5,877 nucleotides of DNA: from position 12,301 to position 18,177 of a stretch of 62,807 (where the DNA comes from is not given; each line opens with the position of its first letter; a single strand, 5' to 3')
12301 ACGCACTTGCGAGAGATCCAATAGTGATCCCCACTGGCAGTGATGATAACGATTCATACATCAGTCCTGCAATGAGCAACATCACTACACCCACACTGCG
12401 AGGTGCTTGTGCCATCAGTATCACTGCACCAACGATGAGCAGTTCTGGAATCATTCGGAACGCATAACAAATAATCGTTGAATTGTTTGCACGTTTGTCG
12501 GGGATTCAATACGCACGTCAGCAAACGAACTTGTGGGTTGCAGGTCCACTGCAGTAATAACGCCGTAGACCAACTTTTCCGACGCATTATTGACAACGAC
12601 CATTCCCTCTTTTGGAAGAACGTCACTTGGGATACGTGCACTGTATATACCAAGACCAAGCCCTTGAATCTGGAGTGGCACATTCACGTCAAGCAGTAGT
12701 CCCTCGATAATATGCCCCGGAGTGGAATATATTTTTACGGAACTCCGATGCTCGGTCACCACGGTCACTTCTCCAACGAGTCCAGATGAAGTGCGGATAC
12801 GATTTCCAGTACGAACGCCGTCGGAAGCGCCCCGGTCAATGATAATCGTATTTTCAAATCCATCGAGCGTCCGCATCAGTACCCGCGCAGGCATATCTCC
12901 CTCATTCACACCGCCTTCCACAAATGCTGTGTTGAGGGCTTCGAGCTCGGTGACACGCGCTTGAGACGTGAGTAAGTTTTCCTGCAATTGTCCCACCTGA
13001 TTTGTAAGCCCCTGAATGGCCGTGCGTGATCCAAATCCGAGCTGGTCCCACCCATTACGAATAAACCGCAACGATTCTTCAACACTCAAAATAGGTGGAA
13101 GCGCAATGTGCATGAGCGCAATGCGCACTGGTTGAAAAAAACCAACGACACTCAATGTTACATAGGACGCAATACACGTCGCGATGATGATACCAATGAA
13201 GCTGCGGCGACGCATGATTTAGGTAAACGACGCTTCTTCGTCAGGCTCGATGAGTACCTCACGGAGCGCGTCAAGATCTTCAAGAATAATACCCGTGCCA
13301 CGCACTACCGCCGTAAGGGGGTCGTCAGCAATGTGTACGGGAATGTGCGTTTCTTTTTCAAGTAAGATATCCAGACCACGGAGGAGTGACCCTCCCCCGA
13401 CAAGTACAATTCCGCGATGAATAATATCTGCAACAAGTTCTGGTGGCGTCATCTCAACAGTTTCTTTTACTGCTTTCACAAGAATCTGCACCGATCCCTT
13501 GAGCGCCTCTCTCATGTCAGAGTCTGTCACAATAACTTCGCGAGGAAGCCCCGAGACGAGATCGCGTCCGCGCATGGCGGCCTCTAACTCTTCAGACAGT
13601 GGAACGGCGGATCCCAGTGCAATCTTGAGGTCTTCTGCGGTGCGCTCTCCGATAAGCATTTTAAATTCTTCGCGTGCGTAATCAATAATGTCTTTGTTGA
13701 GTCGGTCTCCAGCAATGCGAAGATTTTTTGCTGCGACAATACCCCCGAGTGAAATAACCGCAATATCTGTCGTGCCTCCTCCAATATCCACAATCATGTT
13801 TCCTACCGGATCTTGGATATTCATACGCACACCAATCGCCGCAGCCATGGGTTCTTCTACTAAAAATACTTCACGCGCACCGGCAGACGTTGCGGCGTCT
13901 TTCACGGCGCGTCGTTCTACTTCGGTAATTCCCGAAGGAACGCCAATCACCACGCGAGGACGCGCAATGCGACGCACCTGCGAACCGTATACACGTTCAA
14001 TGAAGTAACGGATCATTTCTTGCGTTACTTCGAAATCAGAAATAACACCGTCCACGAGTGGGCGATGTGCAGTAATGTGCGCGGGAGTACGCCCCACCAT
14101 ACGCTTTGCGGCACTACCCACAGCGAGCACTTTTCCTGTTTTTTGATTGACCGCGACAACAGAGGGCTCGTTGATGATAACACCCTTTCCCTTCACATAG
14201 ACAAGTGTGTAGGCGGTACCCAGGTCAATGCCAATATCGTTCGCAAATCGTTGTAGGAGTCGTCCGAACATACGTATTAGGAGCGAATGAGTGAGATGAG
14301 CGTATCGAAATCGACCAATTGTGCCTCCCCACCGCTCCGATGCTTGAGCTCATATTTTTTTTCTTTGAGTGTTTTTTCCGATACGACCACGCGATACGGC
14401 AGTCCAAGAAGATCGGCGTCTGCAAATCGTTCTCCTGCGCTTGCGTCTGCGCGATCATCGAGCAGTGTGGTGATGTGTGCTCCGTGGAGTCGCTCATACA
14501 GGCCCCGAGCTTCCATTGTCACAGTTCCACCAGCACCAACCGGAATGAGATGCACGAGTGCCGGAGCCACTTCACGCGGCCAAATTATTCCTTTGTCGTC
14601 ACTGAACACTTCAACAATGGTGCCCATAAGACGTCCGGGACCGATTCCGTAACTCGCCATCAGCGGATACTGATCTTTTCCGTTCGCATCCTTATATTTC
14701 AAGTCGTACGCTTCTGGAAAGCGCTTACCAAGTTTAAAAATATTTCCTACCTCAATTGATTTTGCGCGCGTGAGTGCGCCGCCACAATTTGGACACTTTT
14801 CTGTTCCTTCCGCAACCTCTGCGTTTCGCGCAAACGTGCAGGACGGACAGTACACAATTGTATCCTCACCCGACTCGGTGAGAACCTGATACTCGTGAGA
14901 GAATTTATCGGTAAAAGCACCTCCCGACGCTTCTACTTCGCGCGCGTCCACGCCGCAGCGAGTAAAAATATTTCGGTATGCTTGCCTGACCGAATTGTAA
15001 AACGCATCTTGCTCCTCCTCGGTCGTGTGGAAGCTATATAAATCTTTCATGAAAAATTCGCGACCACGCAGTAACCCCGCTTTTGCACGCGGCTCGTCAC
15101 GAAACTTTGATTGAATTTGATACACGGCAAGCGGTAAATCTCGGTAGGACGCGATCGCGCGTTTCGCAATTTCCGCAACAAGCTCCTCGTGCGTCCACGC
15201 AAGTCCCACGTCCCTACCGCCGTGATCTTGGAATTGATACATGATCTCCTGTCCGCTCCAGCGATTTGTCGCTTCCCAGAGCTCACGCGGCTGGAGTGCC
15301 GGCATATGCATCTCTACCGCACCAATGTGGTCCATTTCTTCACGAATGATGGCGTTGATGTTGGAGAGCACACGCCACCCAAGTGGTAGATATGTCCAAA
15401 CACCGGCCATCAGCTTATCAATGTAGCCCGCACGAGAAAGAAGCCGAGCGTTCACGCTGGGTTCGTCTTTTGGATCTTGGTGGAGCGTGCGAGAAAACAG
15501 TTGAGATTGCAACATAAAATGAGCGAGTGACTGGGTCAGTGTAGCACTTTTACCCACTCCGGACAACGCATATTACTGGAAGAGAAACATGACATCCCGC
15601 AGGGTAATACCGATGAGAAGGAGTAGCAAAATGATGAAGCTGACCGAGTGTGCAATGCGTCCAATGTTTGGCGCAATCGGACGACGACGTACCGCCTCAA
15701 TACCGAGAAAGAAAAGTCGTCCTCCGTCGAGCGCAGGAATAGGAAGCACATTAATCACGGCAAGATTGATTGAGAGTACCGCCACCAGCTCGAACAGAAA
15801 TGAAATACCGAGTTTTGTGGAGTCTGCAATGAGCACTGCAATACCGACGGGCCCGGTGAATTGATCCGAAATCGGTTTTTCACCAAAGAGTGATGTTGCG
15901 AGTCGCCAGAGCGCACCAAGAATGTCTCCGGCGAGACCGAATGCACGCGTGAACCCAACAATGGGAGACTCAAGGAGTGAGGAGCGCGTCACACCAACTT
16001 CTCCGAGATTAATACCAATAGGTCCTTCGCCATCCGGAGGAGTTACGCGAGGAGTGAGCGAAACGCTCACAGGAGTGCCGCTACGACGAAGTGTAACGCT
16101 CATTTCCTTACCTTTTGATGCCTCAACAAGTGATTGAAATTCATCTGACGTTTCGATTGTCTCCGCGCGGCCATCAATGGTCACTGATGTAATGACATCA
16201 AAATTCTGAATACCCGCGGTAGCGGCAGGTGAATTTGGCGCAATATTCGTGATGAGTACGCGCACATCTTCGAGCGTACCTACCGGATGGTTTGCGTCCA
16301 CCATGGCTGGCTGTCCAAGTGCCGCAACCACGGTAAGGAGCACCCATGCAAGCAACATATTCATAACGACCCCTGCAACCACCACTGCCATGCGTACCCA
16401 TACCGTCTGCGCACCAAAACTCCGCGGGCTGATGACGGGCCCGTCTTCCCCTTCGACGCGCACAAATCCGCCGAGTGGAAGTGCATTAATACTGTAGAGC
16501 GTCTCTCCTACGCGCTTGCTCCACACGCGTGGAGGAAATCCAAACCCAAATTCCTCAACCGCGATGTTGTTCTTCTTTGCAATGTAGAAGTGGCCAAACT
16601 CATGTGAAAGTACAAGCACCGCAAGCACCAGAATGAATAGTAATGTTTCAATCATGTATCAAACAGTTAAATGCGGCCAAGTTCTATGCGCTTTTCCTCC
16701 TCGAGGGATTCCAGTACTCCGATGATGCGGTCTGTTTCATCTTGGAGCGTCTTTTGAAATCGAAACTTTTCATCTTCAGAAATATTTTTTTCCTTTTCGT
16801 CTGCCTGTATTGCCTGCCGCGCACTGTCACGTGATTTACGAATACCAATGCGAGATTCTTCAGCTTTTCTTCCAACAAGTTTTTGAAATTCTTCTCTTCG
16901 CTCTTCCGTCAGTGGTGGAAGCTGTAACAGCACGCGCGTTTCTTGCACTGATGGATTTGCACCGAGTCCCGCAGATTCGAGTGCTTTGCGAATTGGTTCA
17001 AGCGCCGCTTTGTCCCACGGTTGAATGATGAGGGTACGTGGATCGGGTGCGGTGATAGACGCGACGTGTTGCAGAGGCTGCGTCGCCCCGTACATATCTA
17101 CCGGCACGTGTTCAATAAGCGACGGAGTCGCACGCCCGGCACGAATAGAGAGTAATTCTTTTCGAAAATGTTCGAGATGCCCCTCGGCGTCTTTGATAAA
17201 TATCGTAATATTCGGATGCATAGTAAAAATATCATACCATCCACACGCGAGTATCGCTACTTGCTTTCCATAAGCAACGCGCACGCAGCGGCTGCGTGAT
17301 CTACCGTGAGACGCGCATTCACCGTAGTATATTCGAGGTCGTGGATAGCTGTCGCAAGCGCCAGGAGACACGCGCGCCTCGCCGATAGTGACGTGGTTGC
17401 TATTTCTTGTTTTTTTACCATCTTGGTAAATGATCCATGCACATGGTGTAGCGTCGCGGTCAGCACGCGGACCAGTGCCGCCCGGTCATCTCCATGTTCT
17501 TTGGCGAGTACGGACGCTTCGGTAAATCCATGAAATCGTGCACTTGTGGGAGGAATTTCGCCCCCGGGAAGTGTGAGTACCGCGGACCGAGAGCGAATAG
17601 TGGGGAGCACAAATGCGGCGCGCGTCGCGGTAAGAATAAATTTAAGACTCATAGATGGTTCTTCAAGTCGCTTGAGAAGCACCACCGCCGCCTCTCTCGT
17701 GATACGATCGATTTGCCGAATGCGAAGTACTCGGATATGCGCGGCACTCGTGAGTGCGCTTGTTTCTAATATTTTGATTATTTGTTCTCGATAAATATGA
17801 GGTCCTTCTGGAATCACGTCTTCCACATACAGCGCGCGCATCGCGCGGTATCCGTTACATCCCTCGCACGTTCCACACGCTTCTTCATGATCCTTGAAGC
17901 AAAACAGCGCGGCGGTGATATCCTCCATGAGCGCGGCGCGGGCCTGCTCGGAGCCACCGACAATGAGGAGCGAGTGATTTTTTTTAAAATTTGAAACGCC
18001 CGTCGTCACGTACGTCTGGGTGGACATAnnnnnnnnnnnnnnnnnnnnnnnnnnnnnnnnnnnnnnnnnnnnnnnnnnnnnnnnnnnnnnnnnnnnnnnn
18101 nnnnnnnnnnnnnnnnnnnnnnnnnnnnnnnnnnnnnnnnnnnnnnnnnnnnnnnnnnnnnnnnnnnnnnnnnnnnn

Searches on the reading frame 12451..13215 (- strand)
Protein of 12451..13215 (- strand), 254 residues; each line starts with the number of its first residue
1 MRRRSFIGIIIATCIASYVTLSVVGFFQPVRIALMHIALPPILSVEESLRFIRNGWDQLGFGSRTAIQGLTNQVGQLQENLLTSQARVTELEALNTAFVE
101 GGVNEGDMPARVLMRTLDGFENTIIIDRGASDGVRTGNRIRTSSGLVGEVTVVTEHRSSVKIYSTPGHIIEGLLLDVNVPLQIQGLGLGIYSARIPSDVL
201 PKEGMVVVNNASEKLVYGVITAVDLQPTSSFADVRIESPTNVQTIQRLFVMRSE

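Call 57: search_protein_families(library=pfam, proteins=[window:12451-13215:-], max_evalue=0.0001)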
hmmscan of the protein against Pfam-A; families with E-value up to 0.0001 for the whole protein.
window:12451-13215:- (254 aa): 1 family
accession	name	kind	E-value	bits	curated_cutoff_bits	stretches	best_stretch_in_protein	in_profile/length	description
PF04085.20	MreC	-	3.9e-14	53.1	28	1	112-251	1-146/147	Rod shape-determining protein MreC, barrel core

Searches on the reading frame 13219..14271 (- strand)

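Call 58: search_protein_families(library=pfam, proteins=[window:13219-14271:-], max_evalue=0.0001)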
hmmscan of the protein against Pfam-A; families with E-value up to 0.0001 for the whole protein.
window:13219-14271:- (350 aa): 4 families
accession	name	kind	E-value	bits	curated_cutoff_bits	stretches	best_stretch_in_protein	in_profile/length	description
PF06723.19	MreB_Mbl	-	6.3e-138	459.5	27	1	11-336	2-325/327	MreB/Mbl protein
PF00012.26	HSP70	-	9.9e-15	54.2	20.6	1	106-207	135-242/599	Hsp70 protein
PF14450.12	FtsA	-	2.2e-11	44.6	31.8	1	160-317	2-112/127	Cell division protein FtsA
PF00022.25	Actin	-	3.9e-08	32.7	27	0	36-201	31-189/410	Actin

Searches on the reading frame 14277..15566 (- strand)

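Call 58: search_protein_families(library=pfam, proteins=[window:14277-15566:-], max_evalue=0.0001)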
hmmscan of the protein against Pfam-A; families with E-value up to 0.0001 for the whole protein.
window:14277-15566:- (429 aa): 2 families
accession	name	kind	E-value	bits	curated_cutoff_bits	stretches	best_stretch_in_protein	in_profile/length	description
PF00587.30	tRNA-synt_2b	-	2.7e-28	99.7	29.3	1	110-320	1-178/179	tRNA synthetase class II core domain (G, H, P, S and T)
PF03129.25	HGTP_anticodon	-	5.3e-17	62.2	21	1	338-428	2-92/94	Anticodon binding domain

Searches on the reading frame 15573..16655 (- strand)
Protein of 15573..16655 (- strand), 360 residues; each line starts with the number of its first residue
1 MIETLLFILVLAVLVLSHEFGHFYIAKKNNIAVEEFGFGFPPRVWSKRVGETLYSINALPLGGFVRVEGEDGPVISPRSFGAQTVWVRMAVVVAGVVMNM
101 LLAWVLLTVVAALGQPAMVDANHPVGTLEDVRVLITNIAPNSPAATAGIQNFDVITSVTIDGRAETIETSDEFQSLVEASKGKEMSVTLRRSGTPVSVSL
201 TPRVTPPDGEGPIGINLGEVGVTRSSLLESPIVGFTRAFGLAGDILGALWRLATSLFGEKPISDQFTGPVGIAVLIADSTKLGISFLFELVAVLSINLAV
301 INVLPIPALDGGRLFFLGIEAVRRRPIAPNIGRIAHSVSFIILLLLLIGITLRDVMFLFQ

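Call 58: search_protein_families(library=pfam, proteins=[window:15573-16655:-], max_evalue=0.0001)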
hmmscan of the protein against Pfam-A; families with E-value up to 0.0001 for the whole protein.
window:15573-16655:- (360 aa): 3 families
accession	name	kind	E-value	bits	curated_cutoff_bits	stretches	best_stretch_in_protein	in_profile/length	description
PF02163.28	Peptidase_M50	-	8.7e-52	176.1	27.2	1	7-346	2-221/221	Peptidase family M50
PF13180.12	PDZ_2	-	2.2e-07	31.5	27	1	130-200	12-78/80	PDZ domain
PF17820.7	PDZ_6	-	3.8e-06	27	27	1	135-191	2-54/54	PDZ domain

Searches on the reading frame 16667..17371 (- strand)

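Call 58: search_protein_families(library=pfam, proteins=[window:16667-17371:-], max_evalue=0.0001)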
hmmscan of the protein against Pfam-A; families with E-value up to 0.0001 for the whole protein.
window:16667-17371:- (234 aa): 1 family
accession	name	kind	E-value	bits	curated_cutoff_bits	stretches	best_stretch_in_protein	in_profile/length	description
PF01765.24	RRF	-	1.3e-48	165.4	29.7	1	69-231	1-163/164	Ribosome recycling factor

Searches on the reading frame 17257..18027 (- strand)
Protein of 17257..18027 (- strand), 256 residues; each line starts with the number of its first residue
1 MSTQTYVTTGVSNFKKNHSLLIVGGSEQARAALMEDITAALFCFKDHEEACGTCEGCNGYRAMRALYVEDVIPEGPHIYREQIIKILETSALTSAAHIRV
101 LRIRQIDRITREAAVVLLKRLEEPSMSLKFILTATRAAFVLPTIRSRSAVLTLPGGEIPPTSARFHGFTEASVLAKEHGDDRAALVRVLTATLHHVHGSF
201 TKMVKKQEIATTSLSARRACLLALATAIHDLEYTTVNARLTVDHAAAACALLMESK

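Call 58: search_protein_families(library=pfam, proteins=[window:17257-18027:-], max_evalue=0.0001)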
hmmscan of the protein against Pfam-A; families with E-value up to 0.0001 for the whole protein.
window:17257-18027:- (256 aa): 1 family
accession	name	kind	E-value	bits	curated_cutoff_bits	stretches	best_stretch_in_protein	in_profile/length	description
PF13177.12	DNA_pol3_delta2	-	7.6e-23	81.7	27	1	11-154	13-158/161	DNA polymerase III, delta subunit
